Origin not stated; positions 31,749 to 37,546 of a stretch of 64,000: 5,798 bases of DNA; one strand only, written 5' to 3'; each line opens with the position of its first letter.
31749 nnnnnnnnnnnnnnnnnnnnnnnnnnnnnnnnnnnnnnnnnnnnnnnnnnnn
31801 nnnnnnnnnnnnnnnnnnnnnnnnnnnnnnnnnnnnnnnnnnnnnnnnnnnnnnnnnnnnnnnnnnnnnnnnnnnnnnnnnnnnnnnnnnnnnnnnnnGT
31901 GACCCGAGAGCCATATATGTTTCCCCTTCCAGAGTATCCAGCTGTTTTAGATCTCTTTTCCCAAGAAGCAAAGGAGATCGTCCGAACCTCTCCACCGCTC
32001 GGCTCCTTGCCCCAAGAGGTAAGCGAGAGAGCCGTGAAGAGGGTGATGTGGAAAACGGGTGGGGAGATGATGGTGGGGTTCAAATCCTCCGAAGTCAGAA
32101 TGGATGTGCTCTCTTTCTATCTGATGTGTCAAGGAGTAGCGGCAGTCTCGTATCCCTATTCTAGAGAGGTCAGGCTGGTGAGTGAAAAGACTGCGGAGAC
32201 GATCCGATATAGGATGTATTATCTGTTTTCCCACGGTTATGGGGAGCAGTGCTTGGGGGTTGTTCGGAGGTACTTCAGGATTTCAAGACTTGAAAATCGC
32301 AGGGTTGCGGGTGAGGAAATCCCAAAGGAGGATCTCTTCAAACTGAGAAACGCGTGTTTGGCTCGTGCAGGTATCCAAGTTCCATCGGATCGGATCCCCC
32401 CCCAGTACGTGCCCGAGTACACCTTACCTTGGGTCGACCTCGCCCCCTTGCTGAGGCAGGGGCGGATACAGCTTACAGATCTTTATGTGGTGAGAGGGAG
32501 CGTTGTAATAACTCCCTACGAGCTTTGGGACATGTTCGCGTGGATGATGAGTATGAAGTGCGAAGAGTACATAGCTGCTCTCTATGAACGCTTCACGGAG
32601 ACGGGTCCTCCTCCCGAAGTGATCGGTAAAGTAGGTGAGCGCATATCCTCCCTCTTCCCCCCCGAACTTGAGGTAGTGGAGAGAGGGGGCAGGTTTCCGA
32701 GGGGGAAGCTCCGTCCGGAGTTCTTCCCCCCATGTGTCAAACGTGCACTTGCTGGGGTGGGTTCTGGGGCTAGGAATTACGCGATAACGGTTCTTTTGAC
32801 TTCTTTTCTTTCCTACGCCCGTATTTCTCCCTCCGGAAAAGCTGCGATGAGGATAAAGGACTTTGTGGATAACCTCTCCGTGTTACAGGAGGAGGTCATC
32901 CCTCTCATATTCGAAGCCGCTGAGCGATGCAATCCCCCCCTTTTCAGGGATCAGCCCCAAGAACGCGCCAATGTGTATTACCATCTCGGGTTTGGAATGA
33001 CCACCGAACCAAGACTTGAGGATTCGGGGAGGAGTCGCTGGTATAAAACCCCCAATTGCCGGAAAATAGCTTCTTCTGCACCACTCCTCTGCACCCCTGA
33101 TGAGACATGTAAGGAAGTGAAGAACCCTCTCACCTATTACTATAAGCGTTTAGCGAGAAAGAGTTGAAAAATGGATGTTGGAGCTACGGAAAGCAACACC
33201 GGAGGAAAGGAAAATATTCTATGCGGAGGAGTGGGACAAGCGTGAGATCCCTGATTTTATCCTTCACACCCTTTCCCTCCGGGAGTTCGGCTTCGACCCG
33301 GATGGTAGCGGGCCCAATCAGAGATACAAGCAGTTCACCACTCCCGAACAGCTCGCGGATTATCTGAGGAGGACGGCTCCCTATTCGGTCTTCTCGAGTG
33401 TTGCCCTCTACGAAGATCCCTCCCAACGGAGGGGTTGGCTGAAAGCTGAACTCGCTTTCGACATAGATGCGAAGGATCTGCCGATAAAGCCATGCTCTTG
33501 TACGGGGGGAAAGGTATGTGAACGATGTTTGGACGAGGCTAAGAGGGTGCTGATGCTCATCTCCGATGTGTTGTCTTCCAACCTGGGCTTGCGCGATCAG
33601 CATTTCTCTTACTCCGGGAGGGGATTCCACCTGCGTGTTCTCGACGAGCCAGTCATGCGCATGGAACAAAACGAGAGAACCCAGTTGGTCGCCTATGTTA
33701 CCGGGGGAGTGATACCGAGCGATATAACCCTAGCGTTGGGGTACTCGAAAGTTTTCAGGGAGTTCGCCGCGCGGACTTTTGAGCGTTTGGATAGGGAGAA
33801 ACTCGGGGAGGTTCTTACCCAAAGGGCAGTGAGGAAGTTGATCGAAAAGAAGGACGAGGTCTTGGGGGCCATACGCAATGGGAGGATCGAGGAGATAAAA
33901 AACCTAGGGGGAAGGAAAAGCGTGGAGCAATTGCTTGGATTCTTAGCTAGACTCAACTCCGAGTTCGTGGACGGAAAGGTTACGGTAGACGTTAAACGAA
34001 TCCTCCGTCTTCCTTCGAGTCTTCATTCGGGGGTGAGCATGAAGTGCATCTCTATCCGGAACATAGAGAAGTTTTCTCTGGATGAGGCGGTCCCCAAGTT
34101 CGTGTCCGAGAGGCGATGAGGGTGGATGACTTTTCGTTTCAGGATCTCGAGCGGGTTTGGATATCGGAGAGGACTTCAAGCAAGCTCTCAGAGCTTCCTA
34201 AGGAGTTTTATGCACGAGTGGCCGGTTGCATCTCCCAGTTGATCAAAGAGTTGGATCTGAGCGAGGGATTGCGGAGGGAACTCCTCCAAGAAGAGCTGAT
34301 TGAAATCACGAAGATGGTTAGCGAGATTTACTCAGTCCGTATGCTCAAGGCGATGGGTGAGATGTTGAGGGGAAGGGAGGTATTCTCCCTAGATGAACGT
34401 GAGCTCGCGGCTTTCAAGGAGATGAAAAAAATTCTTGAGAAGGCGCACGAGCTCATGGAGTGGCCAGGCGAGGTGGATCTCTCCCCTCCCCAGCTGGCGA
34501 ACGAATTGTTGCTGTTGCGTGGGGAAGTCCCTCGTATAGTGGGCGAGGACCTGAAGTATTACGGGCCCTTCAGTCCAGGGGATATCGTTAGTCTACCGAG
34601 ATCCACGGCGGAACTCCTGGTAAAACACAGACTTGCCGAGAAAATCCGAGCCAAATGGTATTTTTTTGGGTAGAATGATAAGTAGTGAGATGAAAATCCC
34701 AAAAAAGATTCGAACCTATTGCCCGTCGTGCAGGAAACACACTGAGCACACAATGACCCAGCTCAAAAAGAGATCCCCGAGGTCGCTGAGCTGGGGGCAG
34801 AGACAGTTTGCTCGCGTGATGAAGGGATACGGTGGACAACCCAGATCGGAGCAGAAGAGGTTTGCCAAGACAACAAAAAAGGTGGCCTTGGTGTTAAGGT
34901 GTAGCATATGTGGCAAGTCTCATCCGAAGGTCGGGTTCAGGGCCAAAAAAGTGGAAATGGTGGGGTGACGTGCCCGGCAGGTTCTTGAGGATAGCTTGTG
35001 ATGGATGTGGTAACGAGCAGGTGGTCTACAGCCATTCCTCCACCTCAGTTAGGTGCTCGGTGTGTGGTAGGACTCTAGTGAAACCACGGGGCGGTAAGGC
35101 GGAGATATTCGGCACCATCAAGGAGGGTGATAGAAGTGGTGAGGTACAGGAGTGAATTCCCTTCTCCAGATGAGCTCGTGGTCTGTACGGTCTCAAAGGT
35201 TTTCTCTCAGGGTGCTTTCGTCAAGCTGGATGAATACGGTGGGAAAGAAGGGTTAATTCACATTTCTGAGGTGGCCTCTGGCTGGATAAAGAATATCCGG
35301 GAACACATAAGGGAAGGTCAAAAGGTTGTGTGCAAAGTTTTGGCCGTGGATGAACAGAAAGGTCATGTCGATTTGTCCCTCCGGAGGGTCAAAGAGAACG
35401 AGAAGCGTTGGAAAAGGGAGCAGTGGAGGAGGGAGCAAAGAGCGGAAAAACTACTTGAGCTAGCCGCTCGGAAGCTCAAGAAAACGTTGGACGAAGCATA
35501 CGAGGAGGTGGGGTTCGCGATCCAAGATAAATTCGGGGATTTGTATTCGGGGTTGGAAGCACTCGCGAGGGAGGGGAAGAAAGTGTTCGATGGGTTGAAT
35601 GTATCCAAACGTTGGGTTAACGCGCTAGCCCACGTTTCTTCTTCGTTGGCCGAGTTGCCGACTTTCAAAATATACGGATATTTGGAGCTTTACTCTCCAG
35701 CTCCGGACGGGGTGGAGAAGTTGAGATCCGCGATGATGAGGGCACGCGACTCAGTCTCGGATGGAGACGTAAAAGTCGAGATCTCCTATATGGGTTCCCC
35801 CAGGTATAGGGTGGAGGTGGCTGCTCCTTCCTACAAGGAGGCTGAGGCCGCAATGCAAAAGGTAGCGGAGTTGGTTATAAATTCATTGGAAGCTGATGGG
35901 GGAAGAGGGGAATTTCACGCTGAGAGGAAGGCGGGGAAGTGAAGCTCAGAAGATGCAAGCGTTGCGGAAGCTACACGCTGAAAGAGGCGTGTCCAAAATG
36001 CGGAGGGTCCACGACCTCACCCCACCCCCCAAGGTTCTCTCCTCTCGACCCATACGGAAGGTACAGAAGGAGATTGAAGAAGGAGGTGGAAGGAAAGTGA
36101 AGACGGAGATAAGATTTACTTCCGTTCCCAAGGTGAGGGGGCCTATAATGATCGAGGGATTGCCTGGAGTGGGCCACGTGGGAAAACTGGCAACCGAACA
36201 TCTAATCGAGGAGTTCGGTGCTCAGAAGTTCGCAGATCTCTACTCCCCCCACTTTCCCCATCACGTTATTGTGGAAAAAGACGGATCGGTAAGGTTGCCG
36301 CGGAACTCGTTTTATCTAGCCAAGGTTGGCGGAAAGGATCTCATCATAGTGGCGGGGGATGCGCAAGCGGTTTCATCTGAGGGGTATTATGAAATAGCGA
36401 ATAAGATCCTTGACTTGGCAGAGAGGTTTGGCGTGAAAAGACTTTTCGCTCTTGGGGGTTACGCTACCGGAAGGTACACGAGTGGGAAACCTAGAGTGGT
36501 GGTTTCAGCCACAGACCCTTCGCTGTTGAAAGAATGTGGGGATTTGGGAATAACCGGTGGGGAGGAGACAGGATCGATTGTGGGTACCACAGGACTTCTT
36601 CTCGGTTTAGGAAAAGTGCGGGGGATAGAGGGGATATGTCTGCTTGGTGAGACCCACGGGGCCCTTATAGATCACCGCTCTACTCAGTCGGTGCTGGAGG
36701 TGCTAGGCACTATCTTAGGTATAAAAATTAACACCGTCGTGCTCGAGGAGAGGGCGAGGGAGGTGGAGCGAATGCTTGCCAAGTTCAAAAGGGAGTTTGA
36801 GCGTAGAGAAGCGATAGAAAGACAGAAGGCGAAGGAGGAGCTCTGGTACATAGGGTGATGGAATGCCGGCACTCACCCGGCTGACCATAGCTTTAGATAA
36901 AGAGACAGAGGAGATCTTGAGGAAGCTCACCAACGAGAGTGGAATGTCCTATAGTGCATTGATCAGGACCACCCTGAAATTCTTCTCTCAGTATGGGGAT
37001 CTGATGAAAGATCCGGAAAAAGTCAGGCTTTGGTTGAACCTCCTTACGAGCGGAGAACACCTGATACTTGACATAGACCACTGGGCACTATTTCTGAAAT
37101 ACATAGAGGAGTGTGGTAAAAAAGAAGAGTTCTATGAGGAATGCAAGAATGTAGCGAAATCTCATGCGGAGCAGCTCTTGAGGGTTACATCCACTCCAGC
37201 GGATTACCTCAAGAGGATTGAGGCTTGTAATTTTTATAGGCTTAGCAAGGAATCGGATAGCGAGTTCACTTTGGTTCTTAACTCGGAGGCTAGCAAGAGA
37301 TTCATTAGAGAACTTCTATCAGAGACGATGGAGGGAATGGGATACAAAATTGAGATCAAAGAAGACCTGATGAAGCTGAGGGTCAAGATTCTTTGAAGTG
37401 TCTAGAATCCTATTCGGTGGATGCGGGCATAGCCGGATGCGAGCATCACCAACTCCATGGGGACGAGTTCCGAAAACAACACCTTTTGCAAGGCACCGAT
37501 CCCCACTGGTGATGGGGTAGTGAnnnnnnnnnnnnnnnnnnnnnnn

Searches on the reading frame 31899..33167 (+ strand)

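Call 29: search_protein_families(library=pfam, proteins=[window:31899-33167:+], max_evalue=0.00001)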
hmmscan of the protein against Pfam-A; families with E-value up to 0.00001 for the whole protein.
window:31899-33167:+ (422 aa): 1 family
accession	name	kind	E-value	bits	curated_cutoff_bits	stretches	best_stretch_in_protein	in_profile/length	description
PF04104.19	DNA_primase_lrg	-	1.5e-13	51.2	22.4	1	173-395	2-196/266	Eukaryotic and archaeal DNA primase, large subunit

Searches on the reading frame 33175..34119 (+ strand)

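Call 30: search_protein_families(library=pfam, proteins=[window:33175-34119:+], max_evalue=0.00001)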
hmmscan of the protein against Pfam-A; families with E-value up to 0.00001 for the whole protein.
window:33175-34119:+ (314 aa): 1 family
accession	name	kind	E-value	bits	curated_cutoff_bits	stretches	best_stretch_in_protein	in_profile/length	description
PF01896.25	DNA_primase_S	-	1.7e-13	51.7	26.8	1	95-288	1-155/163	DNA primase small subunit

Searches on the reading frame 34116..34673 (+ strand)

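Call 28: search_protein_families(library=pfam, proteins=[window:34116-34673:+], max_evalue=0.001)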
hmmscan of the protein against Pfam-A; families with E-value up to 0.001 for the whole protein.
window:34116-34673:+ (185 aa): 1 family
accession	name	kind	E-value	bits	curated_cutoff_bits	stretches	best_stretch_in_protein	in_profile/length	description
PF22090.1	Gins51_C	-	3.6e-17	62.3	27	1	131-177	2-48/48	Gins51, C-terminal domain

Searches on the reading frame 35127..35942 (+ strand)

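Call 30: search_protein_families(library=pfam, proteins=[window:35127-35942:+], max_evalue=0.00001)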
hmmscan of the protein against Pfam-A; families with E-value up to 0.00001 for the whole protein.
window:35127-35942:+ (271 aa): 2 families
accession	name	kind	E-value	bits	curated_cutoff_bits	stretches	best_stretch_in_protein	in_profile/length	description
PF07541.17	EIF_2_alpha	-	2.2e-26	92.5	22.8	1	124-236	1-114/114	Eukaryotic translation initiation factor 2 alpha subunit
PF00575.29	S1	-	3.5e-11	43.8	22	1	17-86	7-74/74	S1 RNA binding domain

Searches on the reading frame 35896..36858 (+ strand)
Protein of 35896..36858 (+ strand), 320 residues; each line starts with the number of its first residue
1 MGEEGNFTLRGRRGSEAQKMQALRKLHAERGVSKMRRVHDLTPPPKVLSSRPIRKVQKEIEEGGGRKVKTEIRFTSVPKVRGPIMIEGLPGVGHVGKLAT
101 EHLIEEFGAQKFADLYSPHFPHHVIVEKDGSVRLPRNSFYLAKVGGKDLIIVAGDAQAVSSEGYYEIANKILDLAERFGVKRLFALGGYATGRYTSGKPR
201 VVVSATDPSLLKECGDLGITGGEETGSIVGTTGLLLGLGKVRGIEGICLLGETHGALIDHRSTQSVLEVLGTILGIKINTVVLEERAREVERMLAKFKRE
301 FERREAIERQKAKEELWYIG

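Call 31: search_protein_families(library=pfam, proteins=[window:35896-36858:+], max_evalue=0.0001)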
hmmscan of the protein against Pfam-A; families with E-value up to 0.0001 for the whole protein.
window:35896-36858:+ (320 aa): 1 family
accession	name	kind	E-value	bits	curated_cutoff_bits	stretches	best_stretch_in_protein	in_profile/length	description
PF09754.15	PAC2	-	2.8e-49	168.3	25.8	1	85-296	1-213/215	PAC2 family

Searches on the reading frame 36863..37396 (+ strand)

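Call 28: search_protein_families(library=pfam, proteins=[window:36863-37396:+], max_evalue=0.001)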
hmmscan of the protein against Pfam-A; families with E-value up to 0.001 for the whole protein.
window:36863-37396:+ (177 aa): 1 family
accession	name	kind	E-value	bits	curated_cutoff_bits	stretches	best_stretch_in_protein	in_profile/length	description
PF01402.27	RHH_1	-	0.00014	22.1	20.5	1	6-36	1-31/39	Ribbon-helix-helix protein, copG family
